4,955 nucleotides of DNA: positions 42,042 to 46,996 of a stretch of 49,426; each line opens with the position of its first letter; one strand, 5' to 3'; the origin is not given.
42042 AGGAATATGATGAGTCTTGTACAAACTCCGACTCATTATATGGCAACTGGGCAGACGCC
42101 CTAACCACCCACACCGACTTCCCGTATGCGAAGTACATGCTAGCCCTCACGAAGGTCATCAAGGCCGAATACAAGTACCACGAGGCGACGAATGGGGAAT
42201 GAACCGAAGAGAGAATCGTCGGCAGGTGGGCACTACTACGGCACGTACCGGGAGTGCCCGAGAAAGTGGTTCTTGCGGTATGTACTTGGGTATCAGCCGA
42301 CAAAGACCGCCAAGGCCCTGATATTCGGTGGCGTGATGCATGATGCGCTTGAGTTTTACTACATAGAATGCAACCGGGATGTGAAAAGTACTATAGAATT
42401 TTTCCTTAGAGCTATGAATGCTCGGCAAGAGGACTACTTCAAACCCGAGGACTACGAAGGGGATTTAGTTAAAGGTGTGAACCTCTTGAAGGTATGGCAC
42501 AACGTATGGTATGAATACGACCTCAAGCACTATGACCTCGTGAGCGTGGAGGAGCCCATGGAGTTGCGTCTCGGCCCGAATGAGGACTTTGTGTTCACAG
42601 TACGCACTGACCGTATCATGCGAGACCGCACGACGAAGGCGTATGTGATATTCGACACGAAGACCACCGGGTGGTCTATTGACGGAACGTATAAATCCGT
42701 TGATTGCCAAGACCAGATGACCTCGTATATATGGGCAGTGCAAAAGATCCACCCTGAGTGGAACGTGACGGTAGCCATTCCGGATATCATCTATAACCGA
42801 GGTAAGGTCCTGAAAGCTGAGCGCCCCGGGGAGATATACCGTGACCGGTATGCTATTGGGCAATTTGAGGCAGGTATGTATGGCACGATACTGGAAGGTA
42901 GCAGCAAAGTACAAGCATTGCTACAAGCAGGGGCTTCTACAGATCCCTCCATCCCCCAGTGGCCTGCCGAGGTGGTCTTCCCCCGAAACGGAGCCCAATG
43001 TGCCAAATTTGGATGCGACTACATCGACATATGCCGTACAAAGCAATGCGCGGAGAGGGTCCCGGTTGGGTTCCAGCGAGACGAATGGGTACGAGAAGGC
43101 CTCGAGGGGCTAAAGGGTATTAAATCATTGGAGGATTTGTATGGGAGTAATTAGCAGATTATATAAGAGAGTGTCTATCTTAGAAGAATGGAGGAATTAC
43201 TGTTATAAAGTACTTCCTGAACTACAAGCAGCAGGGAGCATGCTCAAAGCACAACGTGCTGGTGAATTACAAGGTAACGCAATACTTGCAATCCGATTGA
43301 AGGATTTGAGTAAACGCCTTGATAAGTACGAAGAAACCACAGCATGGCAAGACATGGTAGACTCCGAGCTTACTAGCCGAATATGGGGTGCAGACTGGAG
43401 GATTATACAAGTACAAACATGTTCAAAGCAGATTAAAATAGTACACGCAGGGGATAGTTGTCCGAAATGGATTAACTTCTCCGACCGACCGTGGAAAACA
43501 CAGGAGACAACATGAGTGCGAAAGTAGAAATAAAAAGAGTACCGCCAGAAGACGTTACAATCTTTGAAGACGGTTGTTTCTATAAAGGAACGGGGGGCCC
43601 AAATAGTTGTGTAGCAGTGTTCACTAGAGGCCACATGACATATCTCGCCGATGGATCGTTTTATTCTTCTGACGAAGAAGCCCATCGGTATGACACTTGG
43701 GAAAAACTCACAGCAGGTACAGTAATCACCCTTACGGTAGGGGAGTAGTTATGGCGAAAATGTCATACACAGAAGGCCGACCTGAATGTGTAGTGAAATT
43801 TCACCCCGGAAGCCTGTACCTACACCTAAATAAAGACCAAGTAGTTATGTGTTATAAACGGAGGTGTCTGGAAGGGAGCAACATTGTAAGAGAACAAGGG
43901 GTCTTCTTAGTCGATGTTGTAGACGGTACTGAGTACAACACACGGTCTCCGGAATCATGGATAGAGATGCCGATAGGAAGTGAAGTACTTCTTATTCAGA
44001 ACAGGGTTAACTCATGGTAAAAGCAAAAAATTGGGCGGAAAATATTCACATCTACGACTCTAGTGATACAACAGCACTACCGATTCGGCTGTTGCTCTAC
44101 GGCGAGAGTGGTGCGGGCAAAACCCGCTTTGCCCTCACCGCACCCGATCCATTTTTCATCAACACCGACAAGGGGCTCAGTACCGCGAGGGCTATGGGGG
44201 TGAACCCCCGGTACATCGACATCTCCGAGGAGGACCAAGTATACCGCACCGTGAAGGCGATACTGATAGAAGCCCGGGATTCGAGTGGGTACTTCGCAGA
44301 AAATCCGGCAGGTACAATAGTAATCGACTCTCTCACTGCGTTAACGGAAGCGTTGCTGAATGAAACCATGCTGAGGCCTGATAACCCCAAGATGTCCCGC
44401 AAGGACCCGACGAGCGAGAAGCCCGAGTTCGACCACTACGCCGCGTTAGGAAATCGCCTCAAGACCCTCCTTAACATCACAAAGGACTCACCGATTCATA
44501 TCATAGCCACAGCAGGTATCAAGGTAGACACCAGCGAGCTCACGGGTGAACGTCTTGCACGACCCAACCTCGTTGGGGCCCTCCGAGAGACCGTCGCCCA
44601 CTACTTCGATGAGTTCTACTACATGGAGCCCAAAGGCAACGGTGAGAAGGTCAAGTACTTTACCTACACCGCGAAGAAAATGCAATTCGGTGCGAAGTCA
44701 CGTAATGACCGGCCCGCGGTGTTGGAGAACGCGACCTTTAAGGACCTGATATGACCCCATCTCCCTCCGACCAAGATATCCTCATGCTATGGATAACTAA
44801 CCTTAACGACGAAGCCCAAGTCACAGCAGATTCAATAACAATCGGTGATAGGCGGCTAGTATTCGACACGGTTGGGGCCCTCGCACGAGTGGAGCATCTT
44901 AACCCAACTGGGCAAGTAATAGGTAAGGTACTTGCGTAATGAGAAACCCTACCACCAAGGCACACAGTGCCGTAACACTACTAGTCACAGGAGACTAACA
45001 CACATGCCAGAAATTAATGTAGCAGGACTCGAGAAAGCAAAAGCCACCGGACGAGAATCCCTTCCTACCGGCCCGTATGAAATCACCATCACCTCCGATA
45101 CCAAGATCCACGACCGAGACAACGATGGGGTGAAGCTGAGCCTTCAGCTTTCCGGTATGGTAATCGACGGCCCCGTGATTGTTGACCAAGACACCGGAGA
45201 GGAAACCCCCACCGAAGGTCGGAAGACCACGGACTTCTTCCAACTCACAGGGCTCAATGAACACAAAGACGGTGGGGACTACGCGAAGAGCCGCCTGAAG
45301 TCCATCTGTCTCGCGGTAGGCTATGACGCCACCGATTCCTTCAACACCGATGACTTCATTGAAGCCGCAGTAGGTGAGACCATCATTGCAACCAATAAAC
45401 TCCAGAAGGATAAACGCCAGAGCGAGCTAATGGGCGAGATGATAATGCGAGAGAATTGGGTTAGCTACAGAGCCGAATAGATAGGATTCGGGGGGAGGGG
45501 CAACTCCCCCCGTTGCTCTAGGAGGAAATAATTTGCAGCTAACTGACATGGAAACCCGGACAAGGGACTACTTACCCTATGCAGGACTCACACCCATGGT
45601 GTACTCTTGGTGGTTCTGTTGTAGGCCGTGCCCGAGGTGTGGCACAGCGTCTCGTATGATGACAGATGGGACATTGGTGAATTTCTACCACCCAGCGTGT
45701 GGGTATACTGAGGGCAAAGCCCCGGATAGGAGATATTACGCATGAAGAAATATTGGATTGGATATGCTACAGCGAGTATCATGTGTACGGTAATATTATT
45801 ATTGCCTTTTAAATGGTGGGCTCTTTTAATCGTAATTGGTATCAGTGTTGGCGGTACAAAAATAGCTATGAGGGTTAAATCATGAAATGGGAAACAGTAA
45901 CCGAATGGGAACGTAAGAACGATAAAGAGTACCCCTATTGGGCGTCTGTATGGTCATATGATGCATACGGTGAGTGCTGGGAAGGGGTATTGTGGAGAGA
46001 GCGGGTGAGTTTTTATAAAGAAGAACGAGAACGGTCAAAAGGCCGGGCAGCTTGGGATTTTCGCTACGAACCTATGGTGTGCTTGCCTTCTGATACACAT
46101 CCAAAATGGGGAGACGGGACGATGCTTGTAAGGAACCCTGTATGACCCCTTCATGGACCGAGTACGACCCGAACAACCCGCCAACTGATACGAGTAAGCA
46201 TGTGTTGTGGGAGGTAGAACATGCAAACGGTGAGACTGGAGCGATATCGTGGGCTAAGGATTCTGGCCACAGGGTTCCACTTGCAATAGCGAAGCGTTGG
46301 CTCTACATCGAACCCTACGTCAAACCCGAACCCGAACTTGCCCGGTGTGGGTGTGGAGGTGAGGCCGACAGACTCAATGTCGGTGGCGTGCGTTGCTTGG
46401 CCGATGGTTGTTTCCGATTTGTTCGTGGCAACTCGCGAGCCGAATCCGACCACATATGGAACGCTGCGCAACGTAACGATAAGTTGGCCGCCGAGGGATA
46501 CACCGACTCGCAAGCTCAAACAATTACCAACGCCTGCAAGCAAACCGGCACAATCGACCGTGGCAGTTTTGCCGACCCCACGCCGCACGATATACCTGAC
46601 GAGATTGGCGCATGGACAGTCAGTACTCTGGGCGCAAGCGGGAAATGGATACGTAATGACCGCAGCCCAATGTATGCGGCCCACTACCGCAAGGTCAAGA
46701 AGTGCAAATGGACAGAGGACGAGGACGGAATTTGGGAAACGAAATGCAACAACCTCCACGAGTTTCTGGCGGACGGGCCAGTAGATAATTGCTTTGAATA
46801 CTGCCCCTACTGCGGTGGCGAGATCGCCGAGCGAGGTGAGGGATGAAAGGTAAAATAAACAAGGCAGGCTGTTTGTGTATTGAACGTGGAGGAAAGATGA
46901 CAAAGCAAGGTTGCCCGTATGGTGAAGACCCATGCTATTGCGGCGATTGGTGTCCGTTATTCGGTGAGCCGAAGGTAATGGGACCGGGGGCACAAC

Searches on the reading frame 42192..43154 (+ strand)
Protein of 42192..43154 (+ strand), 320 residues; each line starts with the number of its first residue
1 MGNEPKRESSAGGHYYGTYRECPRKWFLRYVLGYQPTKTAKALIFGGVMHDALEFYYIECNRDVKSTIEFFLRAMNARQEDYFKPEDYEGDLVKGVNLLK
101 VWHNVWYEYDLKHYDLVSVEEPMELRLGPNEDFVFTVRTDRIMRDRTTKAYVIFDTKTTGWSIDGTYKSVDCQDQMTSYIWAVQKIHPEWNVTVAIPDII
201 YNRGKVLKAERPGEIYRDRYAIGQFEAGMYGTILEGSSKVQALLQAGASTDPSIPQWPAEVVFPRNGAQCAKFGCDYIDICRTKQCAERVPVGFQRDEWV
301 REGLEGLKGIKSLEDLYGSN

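Call 20: search_protein_families(library=pfam, proteins=[window:42192-43154:+], max_evalue=0.01)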
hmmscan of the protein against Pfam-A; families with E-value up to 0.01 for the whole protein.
window:42192-43154:+ (320 aa): 1 family
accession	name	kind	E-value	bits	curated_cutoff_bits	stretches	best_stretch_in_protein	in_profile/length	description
PF12705.13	PDDEXK_1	-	5.4e-19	69.5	22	1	18-282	9-247/247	PD-(D/E)XK nuclease superfamily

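Call 21: search_protein_families(library=phrogs, proteins=[window:42192-43154:+], max_evalue=0.001)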
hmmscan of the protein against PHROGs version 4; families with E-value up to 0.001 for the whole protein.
window:42192-43154:+ (320 aa): 2 families
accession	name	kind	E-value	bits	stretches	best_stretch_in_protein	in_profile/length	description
phrog_1218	-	DNA, RNA and nucleotide metabolism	3.1e-23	83.6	1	17-202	16-204/364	exonuclease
phrog_69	-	DNA, RNA and nucleotide metabolism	9.7e-06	25.8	1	18-187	97-251/501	exonuclease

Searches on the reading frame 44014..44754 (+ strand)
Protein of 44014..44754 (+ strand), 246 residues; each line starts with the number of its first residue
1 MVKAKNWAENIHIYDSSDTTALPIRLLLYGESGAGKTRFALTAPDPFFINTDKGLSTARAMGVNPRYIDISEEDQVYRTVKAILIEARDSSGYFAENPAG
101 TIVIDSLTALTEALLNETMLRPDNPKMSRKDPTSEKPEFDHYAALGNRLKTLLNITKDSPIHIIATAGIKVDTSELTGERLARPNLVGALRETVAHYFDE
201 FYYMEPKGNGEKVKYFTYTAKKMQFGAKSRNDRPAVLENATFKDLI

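Call 20: search_protein_families(library=pfam, proteins=[window:44014-44754:+], max_evalue=0.01)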
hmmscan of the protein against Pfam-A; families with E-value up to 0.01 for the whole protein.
window:44014-44754:+ (246 aa): 1 family
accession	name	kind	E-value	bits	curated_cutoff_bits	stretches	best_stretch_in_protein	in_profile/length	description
PF13479.12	AAA_24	-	5.6e-20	72.5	27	1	23-230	2-194/195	AAA domain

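Call 21: search_protein_families(library=phrogs, proteins=[window:44014-44754:+], max_evalue=0.001)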
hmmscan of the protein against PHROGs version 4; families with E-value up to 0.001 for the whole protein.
window:44014-44754:+ (246 aa): 3 families
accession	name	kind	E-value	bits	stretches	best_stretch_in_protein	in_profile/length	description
phrog_124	-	DNA, RNA and nucleotide metabolism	1.5e-33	117.8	1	17-245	37-253/382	Sak4-like ssDNA annealing protein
phrog_1366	-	unknown function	5.9e-07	30.3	1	24-168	15-154/307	-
phrog_27930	-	unknown function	0.00025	21.1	1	24-112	250-338/506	-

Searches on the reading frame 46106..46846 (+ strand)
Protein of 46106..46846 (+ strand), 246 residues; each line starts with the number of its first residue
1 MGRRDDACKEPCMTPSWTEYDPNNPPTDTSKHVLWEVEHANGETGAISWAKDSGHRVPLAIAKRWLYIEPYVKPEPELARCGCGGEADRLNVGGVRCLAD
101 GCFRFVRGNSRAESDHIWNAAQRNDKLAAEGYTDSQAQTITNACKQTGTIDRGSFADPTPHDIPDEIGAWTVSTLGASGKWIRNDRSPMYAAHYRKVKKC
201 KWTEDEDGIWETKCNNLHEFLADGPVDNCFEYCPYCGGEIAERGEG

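Call 20: search_protein_families(library=pfam, proteins=[window:46106-46846:+], max_evalue=0.01)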
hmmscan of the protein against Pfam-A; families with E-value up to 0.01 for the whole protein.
window:46106-46846:+ (246 aa): 0 families

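Call 21: search_protein_families(library=phrogs, proteins=[window:46106-46846:+], max_evalue=0.001)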
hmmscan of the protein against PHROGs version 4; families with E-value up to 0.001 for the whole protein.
window:46106-46846:+ (246 aa): 1 family
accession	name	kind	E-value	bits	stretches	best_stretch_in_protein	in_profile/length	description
phrog_10312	-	unknown function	1.6e-08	35.8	1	197-241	71-114/142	-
